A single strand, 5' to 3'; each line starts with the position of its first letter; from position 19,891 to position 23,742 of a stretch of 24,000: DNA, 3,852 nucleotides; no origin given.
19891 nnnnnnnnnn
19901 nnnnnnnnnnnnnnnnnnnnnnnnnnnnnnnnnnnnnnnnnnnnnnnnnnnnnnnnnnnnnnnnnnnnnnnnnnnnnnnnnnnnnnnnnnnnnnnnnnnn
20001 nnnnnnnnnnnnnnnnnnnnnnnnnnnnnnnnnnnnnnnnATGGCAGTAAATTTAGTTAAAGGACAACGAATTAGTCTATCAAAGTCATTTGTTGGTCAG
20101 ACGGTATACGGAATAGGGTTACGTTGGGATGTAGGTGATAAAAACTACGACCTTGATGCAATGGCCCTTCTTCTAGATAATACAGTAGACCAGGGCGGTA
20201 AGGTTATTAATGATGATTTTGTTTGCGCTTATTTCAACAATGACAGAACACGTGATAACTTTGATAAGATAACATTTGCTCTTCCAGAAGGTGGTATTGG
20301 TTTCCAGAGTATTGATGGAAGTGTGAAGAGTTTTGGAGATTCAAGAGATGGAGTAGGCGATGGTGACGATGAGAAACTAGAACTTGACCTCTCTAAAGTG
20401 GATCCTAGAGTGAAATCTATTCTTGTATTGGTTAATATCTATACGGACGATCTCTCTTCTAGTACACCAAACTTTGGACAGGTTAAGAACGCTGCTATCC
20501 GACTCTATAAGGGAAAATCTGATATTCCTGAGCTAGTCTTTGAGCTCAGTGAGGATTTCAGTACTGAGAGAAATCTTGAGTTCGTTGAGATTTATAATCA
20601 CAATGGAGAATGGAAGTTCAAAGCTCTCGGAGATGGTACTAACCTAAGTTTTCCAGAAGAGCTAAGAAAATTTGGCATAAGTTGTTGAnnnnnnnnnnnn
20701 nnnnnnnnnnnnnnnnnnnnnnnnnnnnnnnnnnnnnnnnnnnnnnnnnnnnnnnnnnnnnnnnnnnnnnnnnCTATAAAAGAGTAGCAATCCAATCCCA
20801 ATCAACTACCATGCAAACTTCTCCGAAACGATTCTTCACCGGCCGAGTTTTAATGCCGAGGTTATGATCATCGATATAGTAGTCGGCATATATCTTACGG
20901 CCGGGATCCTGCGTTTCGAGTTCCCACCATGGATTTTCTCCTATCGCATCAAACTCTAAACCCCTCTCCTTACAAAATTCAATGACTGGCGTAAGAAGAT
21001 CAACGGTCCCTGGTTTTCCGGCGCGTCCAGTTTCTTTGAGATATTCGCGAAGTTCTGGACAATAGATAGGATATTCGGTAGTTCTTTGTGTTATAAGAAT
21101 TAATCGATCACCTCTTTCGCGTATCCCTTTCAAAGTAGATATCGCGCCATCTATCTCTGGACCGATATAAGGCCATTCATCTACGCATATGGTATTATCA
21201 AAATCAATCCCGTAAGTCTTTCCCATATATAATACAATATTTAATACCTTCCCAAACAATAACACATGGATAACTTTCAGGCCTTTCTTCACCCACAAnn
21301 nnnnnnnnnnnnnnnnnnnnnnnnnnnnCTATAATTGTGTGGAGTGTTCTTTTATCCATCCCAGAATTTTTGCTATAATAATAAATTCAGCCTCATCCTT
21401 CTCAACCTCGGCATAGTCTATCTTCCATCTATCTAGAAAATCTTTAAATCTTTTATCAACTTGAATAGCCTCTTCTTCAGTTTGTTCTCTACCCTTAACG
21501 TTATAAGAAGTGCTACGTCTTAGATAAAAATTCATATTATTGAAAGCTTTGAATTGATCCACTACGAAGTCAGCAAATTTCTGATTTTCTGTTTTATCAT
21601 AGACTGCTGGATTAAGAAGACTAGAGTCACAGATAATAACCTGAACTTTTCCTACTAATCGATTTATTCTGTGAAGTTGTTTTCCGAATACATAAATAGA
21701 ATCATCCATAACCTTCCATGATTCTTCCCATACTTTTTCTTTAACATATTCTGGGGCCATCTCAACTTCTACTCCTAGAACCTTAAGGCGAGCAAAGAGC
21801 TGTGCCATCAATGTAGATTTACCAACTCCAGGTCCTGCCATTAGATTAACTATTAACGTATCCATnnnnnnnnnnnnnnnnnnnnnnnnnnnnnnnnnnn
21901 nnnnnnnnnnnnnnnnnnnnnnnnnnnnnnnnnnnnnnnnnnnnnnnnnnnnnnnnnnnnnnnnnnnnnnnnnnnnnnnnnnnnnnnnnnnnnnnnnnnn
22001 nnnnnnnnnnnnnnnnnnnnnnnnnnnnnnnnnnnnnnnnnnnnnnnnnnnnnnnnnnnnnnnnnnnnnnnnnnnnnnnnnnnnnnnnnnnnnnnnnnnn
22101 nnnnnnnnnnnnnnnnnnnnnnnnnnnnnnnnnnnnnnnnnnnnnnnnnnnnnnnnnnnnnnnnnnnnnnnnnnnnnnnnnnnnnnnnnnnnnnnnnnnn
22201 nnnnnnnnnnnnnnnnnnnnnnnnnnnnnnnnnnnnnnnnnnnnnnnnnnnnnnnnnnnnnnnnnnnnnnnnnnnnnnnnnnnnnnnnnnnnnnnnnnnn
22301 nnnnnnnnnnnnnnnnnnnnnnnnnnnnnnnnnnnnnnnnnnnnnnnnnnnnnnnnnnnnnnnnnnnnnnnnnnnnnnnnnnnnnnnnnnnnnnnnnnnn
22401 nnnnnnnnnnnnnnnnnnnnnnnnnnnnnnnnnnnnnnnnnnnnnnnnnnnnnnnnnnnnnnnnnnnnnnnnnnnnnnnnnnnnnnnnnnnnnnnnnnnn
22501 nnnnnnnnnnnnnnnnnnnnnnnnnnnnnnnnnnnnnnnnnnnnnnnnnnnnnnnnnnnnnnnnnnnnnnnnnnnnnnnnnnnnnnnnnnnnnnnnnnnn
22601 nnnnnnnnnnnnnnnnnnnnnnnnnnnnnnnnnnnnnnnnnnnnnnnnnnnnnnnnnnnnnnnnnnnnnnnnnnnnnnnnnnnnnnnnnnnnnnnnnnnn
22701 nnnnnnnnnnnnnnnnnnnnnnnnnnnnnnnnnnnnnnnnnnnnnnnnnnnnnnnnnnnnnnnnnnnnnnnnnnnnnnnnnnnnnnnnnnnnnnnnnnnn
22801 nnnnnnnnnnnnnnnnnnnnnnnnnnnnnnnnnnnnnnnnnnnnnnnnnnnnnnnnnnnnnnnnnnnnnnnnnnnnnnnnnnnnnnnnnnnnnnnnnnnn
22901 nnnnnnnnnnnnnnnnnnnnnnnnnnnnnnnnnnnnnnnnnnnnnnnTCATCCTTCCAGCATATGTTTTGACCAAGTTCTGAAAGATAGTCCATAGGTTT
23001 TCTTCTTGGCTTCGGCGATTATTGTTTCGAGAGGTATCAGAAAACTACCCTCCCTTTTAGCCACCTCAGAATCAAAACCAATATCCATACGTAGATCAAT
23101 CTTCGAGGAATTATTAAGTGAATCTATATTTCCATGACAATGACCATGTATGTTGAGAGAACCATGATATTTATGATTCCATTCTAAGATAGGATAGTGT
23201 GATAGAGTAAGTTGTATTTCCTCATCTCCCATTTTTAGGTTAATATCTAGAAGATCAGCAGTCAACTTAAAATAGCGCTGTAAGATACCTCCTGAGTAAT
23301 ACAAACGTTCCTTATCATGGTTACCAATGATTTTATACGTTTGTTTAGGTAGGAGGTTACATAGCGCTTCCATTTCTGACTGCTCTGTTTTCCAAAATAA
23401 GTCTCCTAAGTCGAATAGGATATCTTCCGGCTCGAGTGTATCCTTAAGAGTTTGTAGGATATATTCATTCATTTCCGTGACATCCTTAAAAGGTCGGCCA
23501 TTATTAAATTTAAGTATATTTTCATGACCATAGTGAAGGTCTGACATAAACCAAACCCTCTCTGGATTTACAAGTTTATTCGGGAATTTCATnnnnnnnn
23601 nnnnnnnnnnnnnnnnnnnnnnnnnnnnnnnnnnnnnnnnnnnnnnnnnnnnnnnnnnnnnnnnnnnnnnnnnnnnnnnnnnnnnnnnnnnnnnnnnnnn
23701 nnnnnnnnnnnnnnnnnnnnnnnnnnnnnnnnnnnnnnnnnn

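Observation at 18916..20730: Phage operon combining a TerD-domain protein with a membrane-anchored PspA/IM30-like protein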

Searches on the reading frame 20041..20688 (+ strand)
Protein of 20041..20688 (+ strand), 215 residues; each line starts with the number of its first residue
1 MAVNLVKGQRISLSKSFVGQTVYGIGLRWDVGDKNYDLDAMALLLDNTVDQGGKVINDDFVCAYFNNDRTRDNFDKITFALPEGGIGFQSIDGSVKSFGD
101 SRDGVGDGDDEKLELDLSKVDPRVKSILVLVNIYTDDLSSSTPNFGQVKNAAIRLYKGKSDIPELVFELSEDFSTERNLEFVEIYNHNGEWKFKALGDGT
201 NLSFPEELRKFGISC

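Call 4: search_protein_families(library=pfam, proteins=[window:20041-20688:+], max_evalue=1)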
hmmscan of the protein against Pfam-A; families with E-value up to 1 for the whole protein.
window:20041-20688:+ (215 aa): 1 family
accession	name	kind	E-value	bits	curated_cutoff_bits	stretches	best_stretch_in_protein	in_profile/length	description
PF02342.23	TerD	-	3.9e-41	141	25.3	2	89-203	67-179/187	TerD domain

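Call 5: search_protein_families(library=phrogs, proteins=[window:20041-20688:+], max_evalue=0.1)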
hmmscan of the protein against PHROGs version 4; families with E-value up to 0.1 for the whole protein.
window:20041-20688:+ (215 aa): 1 family
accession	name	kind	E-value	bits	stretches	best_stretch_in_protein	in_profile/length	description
phrog_5698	-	unknown function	2e-31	109.9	1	1-203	3-180/195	-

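Call 11: search_dna_similar(query=window:20041-20685:+, collection=phages, mode=protein, max_rows=30, max_evalue=0.001)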
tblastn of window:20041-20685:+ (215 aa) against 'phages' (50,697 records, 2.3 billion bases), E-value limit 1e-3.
Records with a match: 28; places in all: 34; records where one place covers at least 80% of the query: 20.
Best place of each record, by identity: <60% 28.
By first word of the organism name: Brevundimonas 7; Caulobacter 7; Vibrio 4; Bacteriophage 3; Lysinibacillus 2; Bertelyvirus 2; Acinetobacter 2; Bacillus 1.
By host as written in the record: Caulobacter vibrioides CB15 9; Brevundimonas pondensis LVF1 6; - 3; Lysinibacillus fusiformis 2; Acinetobacter baumannii DSM 30007 2; Vibrio alginolyticus 1651 2; Brevundimonas pondensis EIF1 1; Bacillus thuringiensis kurstaki 1; and 2 more.
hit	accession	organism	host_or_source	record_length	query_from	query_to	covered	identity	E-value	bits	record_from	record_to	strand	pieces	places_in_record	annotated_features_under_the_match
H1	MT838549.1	Bacteriophage sp.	human fecal samples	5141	1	215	100%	37.4%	9e-18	87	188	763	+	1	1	record has no annotation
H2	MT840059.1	Bacteriophage sp.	human fecal samples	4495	1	215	100%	37.1%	3e-15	79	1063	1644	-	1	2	record has no annotation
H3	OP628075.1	Lysinibacillus phage vB_LfM_LysYB1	Lysinibacillus fusiformis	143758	1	213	99%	33.8%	7e-11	67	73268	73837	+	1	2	TerD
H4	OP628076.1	Lysinibacillus phage vB_LfM_LysYB2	Lysinibacillus fusiformis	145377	1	213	99%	33.8%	7e-11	67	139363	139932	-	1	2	TerD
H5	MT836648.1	Bacteriophage sp.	human fecal samples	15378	1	213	99%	33.2%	8e-11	66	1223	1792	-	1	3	record has no annotation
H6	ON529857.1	Brevundimonas phage vB_BpoS-Kikimora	Brevundimonas pondensis LVF1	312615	3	204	94%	32.1%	8e-7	55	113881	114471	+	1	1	tellurium resistance protein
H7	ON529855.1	Brevundimonas phage vB_BpoS-Domovoi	Brevundimonas pondensis EIF1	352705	3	211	97%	30.4%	3e-8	59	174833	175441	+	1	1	putative tellurium resistance protein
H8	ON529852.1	Brevundimonas phage vB_BpoS-Kabachok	Brevundimonas pondensis LVF1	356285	3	211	97%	30.4%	3e-8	59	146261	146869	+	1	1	tellurium resistance protein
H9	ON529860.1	Brevundimonas phage vB_BpoS-Papperlapapp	Brevundimonas pondensis LVF1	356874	3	211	97%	30.4%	3e-8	59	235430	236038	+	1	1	tellurium resistance protein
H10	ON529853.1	Brevundimonas phage vB_BpoS-Bambus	Brevundimonas pondensis LVF1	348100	3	211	97%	30.4%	6e-8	58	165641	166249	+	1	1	tellurium resistance protein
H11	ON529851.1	Brevundimonas phage vB_BpoS-Marchewka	Brevundimonas pondensis LVF1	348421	3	211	97%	30.4%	6e-8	58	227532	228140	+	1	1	tellurium resistance protein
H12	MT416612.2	Bacillus phage YungSlug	Bacillus thuringiensis kurstaki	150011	1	214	100%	29.4%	3e-12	71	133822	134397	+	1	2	TerD family protein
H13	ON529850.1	Brevundimonas phage vB_BpoS-Gurke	Brevundimonas pondensis LVF1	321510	3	204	94%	30.9%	1e-6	54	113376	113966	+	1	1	tellurium resistance protein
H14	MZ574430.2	Caulobacter phage C2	Caulobacter vibrioides CB15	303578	1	211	98%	26.4%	1e-6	54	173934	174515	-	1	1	tellurium resistance protein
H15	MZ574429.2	Caulobacter phage C1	Caulobacter vibrioides CB15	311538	1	211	98%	26.4%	1e-6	54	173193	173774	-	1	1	tellurium resistance protein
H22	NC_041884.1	Acinetobacter phage vB_AbaM_ME3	Acinetobacter baumannii DSM 30007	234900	122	212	42%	30.8%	2e-4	48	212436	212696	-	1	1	chemical-damaging agent resistance protein C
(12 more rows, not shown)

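Call 30: search_protein_families(library=padloc, proteins=[window:20041-20688:+], max_evalue=0.01)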
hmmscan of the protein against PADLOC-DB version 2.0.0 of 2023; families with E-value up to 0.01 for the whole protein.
window:20041-20688:+ (215 aa): 0 families

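Call 40: search_solved_structures(query=window:20041-20685:+, max_evalue=0.001, show_alignments=2)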
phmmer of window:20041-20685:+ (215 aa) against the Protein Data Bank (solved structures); distinct sequences matched with E-value up to 0.001: 3.
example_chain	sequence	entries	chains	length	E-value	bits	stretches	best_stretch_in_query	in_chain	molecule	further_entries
3ibz_A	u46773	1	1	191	9.6e-30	107.2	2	88-212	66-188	Putative tellurium resistant like protein TerD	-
2kxt_A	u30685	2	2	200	1.6e-27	100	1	88-213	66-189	Tellurite resistance protein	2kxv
2qng_A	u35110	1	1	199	0.00088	22.4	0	89-194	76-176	Uncharacterized protein SAV2460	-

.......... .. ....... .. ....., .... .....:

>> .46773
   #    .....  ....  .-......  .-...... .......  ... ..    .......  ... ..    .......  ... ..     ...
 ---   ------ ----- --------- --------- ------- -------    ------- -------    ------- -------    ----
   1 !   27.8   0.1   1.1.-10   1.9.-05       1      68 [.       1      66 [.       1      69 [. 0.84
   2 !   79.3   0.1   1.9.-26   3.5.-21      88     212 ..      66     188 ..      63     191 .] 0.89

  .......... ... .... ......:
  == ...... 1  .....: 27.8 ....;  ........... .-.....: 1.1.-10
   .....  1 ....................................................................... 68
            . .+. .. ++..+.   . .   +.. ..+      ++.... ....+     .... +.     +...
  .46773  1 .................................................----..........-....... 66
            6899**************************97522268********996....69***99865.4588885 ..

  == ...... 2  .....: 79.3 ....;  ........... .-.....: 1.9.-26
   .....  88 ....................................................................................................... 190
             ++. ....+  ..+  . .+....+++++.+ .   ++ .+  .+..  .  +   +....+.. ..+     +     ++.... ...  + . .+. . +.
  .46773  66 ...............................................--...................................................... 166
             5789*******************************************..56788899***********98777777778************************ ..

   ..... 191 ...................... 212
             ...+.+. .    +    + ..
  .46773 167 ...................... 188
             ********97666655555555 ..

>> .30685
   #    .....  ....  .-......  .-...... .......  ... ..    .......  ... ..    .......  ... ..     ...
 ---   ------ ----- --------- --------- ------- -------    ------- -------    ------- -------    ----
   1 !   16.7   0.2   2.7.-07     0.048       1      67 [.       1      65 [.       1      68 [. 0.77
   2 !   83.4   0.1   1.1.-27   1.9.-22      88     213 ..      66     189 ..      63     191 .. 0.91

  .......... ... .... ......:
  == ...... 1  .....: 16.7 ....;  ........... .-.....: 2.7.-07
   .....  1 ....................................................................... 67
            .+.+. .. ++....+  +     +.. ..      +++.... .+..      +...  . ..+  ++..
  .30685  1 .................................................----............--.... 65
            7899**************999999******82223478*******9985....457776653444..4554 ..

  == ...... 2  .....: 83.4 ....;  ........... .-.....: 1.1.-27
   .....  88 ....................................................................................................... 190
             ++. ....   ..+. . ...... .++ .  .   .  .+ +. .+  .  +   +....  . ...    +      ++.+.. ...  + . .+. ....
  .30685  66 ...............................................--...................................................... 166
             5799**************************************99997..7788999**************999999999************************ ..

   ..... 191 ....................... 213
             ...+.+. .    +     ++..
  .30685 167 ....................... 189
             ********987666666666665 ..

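Call 71: search_protein_families(library=ncbifam, proteins=[window:20041-20688:+], max_evalue=0.01)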
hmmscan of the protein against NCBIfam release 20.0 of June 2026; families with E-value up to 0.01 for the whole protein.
window:20041-20688:+ (215 aa): 0 families

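Call 101: get_annotated_region(hit=H22, flank=6000)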
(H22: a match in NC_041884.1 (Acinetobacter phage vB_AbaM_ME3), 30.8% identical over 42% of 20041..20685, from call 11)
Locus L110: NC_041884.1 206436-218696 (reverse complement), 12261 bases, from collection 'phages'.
description: Acinetobacter phage vB_AbaM_ME3, complete genome.
organism: Acinetobacter phage vB_AbaM_ME3 (NCBI taxid 1837876)
taxonomy: Viruses; Duplodnaviria; Heunggongvirae; Uroviricota; Caudoviricetes; Metrivirus; Metrivirus ME3
host: Acinetobacter baumannii DSM 30007; source: wastewater influent; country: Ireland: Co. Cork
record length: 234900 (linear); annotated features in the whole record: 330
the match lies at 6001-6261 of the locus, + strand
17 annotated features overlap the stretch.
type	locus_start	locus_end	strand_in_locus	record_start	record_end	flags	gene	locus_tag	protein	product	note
CDS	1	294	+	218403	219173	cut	-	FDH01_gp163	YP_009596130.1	NAD synthetase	similar to NAD synthetase [Entomoplasma somnilux], WP_034942321.1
CDS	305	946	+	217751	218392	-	-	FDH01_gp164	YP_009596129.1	hypothetical protein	-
CDS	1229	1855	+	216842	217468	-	-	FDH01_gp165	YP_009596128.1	Appr-1-p processing protein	similar to Appr-1-p processing protein [Bacillus thuringiensis], WP_001288570.1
CDS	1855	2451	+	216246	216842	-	-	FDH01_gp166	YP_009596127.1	hypothetical protein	-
CDS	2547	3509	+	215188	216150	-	-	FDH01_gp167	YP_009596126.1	hypothetical protein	-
CDS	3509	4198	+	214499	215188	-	-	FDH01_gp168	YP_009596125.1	putative von Willebrand A domain protein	similar to putative von Willebrand A domain protein [Caulobacter phage CcrColossus],YP_006988455.1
CDS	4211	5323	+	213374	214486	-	-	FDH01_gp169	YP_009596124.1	membrane protein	similar to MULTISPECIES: membrane protein [Acinetobacter], WP_004927236.1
CDS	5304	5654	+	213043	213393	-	-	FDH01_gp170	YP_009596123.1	hypothetical protein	-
CDS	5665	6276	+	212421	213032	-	-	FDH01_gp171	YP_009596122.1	chemical-damaging agent resistance protein C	similar to chemical-damaging agent resistance protein C [Rhodococcus opacus], AII10372.1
CDS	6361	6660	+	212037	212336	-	-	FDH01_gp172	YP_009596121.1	hypothetical protein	-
CDS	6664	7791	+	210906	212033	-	-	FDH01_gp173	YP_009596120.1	adenine/guanine phosphoribosyltransferase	similar to adenine/guanine phosphoribosyltransferase [Morganella morganii], WP_036425579.1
CDS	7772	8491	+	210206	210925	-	-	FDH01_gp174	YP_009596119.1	haloacid dehalogenase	similar to haloacid dehalogenase [Allochromatium vinosum], WP_012971763.1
CDS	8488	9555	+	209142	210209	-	-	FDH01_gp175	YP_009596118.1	phosphoribosyl transferase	-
CDS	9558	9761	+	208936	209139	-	-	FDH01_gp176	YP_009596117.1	hypothetical protein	-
CDS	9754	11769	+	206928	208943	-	-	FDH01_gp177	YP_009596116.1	hypothetical protein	-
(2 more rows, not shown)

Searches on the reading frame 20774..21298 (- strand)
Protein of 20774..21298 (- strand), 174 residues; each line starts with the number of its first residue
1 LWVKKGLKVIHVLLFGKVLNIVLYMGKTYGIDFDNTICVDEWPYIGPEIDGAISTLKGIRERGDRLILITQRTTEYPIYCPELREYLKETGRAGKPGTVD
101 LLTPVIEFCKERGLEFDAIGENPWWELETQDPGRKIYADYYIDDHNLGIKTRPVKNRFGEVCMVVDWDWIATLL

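Call 8: search_protein_families(library=pfam, proteins=[window:20774-21298:-], max_evalue=0.01)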
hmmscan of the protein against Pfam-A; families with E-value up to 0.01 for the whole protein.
window:20774-21298:- (174 aa): 0 families

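Call 13: search_protein_families(library=phrogs, proteins=[window:20774-21298:-], max_evalue=0.001)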
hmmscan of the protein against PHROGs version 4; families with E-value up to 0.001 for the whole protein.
window:20774-21298:- (174 aa): 3 families
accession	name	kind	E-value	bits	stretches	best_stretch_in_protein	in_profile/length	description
phrog_1238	-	moron, auxiliary metabolic gene and host takeover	8.6e-19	68.7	1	26-164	22-122/155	phosphoheptose isomerase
phrog_24386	-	unknown function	1.6e-13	51.4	2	30-75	7-52/339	-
phrog_36893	-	unknown function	2.3e-05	24.4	1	29-151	326-442/489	-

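Call 30: search_protein_families(library=padloc, proteins=[window:20774-21298:-], max_evalue=0.01)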
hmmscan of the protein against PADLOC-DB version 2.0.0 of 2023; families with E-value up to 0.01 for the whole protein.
window:20774-21298:- (174 aa): 0 families

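Call 71: search_protein_families(library=ncbifam, proteins=[window:20774-21298:-], max_evalue=0.01)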
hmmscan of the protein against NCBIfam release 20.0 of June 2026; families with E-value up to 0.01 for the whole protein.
window:20774-21298:- (174 aa): 1 family
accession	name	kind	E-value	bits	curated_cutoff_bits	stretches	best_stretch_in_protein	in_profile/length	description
NF046079.1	HAD_phos_BT0820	equivalog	1.5e-17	64.3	165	2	101-148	50-98/137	BT0820 family HAD-type phosphatase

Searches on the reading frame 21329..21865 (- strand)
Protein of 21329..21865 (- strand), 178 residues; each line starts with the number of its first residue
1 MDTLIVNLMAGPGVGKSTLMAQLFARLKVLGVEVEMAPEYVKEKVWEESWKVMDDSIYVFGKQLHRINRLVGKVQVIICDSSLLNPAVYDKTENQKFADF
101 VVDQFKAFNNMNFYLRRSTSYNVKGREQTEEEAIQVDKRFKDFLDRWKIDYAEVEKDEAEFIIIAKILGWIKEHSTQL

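Call 9: search_protein_families(library=pfam, proteins=[window:21329-21865:-], max_evalue=0.01)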
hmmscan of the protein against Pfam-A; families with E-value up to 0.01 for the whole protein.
window:21329-21865:- (178 aa): 1 family
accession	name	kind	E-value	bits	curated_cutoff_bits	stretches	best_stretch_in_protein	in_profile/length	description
PF13521.12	AAA_28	-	1.4e-15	58.3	27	1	8-157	4-159/164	AAA domain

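Call 30: search_protein_families(library=padloc, proteins=[window:21329-21865:-], max_evalue=0.01)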
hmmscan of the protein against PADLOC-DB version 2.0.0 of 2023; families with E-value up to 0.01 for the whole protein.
window:21329-21865:- (178 aa): 1 family
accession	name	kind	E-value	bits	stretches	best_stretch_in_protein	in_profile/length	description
PDLC04140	mad8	-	0.0083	13.7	1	10-145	34-148/314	mads_8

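Call 71: search_protein_families(library=ncbifam, proteins=[window:21329-21865:-], max_evalue=0.01)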
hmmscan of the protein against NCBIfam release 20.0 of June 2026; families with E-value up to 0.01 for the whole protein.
window:21329-21865:- (178 aa): 2 families
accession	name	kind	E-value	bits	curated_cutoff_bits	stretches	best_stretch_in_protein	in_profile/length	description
NF006743.0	PRK09270.1-2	equivalog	0.0015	17.6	227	0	5-36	30-62/217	nucleoside/nucleotide kinase family protein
NF006746.0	PRK09270.1-5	subfamily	0.0073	15.2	250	0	5-38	23-56/210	nucleoside/nucleotide kinase family protein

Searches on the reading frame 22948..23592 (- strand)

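Call 9: search_protein_families(library=pfam, proteins=[window:22948-23592:-], max_evalue=0.01)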
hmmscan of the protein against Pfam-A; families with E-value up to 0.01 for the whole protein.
window:22948-23592:- (214 aa): 0 families

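Call 13: search_protein_families(library=phrogs, proteins=[window:22948-23592:-], max_evalue=0.001)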
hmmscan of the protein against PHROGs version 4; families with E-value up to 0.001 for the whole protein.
window:22948-23592:- (214 aa): 2 families
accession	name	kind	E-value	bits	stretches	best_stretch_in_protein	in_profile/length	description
phrog_547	-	other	6.8e-41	141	1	5-199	23-203/245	phosphoesterase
phrog_1649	-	other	3.7e-06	26.8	1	6-96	31-107/308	metallo-phosphoesterase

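Call 30: search_protein_families(library=padloc, proteins=[window:22948-23592:-], max_evalue=0.01)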
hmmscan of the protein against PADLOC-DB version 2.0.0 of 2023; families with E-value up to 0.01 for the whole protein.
window:22948-23592:- (214 aa): 0 families

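Call 71: search_protein_families(library=ncbifam, proteins=[window:22948-23592:-], max_evalue=0.01)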
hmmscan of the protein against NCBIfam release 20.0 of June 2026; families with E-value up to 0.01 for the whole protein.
window:22948-23592:- (214 aa): 2 families
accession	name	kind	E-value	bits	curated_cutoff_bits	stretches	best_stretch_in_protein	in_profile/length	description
TIGR04123.1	P_estr_lig_assc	hypoth_equivalog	3.8e-06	26.5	150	1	11-157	21-155/207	ligase-associated DNA damage response endonuclease PdeM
NF053862.1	DS9_1_antiphage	equivalog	0.0051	15.7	420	0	9-77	192-262/486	anti-phage phosphoesterase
